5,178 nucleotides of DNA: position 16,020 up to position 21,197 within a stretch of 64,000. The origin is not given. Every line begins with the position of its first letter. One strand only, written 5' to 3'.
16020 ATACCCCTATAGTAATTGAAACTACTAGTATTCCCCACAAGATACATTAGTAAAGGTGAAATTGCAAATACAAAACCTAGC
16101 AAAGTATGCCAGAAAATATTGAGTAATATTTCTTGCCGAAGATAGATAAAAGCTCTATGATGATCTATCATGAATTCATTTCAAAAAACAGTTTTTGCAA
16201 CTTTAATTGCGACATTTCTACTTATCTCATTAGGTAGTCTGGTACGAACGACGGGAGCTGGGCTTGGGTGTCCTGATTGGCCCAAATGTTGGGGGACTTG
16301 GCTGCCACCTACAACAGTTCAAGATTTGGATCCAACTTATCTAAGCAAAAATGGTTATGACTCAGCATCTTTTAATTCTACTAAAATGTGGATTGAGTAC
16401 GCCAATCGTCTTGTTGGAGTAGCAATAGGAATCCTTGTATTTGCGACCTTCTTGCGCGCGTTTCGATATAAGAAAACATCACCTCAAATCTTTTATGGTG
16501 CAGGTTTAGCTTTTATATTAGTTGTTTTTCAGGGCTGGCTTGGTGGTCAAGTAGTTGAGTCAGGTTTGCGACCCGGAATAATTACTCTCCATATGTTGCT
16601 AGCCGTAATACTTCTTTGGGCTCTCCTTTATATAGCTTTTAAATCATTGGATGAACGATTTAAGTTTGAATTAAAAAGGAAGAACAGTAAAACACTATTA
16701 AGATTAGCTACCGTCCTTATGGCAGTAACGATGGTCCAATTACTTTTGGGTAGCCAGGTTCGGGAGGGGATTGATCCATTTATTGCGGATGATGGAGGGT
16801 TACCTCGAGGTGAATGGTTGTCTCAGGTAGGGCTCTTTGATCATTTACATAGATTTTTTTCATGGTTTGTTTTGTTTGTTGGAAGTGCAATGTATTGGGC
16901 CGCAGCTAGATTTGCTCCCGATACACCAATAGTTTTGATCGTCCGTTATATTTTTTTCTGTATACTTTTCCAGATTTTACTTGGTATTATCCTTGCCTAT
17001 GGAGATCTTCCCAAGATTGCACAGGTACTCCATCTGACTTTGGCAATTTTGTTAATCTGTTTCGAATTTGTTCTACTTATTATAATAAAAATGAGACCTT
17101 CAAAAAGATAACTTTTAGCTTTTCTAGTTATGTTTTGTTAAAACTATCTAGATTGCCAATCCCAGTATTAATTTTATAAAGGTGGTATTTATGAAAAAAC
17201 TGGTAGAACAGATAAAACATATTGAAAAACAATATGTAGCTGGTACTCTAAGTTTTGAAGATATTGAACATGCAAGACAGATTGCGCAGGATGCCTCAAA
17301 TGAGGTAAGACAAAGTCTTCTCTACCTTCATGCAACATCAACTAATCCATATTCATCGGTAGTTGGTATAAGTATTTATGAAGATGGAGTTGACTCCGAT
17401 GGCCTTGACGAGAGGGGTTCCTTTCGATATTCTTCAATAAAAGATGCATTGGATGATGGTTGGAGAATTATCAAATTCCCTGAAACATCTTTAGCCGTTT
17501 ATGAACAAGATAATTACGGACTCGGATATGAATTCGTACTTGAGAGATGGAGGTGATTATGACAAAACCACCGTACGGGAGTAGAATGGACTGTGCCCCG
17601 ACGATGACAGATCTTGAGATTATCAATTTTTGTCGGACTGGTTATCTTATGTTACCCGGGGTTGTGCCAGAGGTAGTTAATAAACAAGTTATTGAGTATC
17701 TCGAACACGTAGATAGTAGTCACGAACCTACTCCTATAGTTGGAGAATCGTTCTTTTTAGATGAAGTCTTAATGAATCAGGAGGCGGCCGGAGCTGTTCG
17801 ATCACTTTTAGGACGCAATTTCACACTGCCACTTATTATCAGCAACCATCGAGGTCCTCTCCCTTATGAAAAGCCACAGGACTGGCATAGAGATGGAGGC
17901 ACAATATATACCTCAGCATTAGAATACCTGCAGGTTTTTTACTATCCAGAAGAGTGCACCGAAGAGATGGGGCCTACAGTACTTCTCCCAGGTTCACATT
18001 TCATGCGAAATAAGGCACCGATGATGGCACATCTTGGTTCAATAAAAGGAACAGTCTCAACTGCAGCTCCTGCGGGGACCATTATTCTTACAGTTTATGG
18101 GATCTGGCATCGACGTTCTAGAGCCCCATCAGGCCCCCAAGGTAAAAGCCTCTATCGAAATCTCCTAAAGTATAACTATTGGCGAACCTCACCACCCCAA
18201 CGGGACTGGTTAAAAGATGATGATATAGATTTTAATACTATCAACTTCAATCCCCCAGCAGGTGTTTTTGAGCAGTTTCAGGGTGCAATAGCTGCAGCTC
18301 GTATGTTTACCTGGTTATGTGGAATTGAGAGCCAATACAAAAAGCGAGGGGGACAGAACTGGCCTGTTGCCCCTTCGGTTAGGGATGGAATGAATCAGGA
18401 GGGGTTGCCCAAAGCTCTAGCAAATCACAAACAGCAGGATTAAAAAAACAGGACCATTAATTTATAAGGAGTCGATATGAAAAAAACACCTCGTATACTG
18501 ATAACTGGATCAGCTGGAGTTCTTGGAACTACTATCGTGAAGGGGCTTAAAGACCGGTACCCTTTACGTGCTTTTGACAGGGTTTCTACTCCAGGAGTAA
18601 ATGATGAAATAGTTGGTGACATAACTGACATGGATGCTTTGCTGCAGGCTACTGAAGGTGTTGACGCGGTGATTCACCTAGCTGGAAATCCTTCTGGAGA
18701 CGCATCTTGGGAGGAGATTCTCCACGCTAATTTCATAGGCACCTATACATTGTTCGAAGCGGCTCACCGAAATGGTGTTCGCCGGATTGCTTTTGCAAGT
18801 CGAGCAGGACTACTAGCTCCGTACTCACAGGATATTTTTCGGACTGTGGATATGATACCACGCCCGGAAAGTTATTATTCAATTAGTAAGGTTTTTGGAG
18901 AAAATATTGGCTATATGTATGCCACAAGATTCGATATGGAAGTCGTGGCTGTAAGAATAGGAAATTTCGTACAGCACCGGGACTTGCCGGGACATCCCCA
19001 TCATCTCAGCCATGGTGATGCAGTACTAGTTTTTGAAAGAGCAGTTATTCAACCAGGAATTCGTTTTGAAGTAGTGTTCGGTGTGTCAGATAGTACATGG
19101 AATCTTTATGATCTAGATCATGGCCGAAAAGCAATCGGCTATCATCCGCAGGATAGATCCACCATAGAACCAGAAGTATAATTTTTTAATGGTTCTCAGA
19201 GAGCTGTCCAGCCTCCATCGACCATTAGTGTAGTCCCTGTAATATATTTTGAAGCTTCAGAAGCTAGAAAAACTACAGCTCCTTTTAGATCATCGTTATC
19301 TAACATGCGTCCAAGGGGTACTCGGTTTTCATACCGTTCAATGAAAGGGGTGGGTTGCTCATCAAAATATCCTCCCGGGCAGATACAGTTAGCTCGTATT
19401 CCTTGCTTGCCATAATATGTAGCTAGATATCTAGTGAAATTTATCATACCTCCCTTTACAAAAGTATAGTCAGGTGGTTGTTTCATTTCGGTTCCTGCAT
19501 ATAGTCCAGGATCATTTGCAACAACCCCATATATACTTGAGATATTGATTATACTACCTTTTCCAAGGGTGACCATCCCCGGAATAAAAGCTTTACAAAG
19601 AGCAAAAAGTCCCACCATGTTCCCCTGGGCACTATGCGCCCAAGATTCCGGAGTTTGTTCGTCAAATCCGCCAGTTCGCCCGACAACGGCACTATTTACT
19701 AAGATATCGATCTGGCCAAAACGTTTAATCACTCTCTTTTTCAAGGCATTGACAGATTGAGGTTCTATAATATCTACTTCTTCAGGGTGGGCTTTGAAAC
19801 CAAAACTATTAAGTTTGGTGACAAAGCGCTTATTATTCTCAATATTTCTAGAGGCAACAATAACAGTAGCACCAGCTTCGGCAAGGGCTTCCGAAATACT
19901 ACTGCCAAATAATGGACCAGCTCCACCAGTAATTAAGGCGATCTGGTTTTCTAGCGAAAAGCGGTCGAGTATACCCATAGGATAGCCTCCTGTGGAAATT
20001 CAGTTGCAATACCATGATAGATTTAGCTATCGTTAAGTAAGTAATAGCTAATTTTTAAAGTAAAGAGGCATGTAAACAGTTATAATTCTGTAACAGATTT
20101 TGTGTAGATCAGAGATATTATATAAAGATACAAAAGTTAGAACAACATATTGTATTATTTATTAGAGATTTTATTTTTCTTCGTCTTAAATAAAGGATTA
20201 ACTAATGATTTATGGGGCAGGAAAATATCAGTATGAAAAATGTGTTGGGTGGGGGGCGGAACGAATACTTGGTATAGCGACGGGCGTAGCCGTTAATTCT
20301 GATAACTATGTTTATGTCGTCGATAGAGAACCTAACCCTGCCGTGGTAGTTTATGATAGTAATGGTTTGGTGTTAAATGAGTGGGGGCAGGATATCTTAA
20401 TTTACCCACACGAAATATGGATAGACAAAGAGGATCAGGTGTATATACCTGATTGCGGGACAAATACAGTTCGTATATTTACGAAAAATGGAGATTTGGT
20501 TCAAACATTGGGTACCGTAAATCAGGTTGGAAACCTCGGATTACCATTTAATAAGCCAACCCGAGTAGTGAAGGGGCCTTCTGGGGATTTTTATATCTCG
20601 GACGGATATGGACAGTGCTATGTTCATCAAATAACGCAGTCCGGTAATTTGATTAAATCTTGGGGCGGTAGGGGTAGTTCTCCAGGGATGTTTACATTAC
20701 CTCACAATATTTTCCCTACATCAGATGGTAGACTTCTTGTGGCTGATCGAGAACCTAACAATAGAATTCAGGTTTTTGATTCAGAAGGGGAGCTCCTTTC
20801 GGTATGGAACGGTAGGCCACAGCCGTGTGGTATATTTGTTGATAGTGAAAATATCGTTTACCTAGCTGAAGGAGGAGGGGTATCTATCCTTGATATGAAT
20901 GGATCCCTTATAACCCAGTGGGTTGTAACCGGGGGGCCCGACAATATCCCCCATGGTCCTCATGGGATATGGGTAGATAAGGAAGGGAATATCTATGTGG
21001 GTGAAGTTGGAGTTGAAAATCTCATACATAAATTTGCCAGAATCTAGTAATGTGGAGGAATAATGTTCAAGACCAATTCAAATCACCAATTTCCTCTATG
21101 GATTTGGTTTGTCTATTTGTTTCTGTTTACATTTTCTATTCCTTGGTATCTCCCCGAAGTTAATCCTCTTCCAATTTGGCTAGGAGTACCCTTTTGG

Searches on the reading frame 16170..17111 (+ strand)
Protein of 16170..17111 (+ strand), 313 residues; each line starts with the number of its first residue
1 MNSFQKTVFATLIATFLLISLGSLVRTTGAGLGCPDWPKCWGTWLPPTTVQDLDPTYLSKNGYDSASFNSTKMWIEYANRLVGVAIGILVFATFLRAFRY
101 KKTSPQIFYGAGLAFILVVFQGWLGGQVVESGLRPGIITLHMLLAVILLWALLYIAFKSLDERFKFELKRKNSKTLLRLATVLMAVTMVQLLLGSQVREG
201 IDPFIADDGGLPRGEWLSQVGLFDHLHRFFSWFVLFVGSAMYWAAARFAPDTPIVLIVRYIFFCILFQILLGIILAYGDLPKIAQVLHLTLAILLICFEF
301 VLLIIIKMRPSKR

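Call 41: search_protein_families(library=pfam, proteins=[window:16170-17111:+], max_evalue=0.00001)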
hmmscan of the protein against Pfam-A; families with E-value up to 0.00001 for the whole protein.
window:16170-17111:+ (313 aa): 1 family
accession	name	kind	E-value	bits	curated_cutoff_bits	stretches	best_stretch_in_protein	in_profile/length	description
PF02628.20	COX15-CtaA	-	7.4e-51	173.5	29.9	1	8-296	4-318/322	Cytochrome oxidase assembly protein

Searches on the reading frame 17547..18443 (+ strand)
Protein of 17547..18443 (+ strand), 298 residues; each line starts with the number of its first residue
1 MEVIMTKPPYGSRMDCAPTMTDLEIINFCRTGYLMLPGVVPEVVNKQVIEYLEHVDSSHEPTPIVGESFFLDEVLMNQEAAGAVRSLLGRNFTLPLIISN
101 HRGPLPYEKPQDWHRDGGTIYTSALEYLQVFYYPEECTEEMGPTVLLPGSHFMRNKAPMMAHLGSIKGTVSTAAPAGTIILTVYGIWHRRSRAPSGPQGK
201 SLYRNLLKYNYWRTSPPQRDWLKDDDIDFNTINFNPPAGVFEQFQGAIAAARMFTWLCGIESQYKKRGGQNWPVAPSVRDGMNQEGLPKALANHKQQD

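Call 41: search_protein_families(library=pfam, proteins=[window:17547-18443:+], max_evalue=0.00001)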
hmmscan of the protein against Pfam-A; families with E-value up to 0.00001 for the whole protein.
window:17547-18443:+ (298 aa): 1 family
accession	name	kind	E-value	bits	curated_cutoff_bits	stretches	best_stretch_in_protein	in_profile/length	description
PF05721.19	PhyH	-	6.9e-06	26.9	22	0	78-156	69-155/213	Phytanoyl-CoA dioxygenase (PhyH)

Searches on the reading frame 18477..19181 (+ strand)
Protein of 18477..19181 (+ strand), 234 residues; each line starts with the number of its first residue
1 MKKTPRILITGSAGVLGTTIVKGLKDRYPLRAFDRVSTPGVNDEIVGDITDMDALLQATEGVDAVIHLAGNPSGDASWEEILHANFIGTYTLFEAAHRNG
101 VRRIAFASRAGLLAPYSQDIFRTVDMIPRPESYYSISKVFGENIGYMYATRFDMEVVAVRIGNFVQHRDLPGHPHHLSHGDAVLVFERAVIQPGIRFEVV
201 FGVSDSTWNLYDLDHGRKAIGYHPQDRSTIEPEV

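Call 42: search_protein_families(library=pfam, proteins=[window:18477-19181:+], max_evalue=0.00001)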
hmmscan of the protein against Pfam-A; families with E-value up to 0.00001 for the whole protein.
window:18477-19181:+ (234 aa): 6 families
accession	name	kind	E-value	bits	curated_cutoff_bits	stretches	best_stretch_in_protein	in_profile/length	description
PF01370.27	Epimerase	-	5.4e-23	82.1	20.9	1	7-172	1-180/240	NAD dependent epimerase/dehydratase family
PF01073.25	3Beta_HSD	-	1.4e-13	50.9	22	1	8-140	1-152/280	3-beta hydroxysteroid dehydrogenase/isomerase family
PF16363.11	GDP_Man_Dehyd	-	1.7e-10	41.3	27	1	45-163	57-182/332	GDP-mannose 4,6 dehydratase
PF13460.12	NAD_binding_10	-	3.5e-08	34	27.2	1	11-121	1-110/184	NAD(P)H-binding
PF02719.21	Polysacc_synt_2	-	2.3e-07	30.7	20.2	0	44-164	58-171/293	Polysaccharide biosynthesis protein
PF07993.18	NAD_binding_4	-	5.8e-06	26.1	20.1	0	57-167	84-210/258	Male sterility protein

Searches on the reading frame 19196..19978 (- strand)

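Call 42: search_protein_families(library=pfam, proteins=[window:19196-19978:-], max_evalue=0.00001)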
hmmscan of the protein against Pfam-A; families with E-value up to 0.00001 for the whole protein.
window:19196-19978:- (260 aa): 3 families
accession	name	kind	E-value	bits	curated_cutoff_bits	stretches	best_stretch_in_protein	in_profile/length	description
PF13561.12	adh_short_C2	-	1.1e-46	159.8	27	1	25-258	9-236/236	Enoyl-(Acyl carrier protein) reductase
PF00106.31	adh_short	-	4e-36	124.8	26.6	1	12-203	1-181/195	short chain dehydrogenase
PF08659.16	KR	-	2.6e-13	50.7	22.6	1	15-153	4-141/180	KR domain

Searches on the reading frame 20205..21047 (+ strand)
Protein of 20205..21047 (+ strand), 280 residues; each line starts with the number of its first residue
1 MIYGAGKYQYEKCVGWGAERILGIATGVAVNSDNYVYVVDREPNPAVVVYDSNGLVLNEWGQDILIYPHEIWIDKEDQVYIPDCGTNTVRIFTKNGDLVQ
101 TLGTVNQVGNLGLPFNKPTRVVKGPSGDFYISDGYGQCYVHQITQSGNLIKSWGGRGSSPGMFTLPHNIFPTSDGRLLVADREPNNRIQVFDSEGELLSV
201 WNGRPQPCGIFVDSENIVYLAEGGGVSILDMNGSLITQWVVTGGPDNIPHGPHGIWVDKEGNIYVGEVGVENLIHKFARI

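Call 42: search_protein_families(library=pfam, proteins=[window:20205-21047:+], max_evalue=0.00001)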
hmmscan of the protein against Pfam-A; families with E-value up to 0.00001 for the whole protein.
window:20205-21047:+ (280 aa): 1 family
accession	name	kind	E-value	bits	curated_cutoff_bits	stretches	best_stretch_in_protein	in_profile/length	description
PF01436.27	NHL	-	3e-16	59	20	0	173-191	11-28/28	NHL repeat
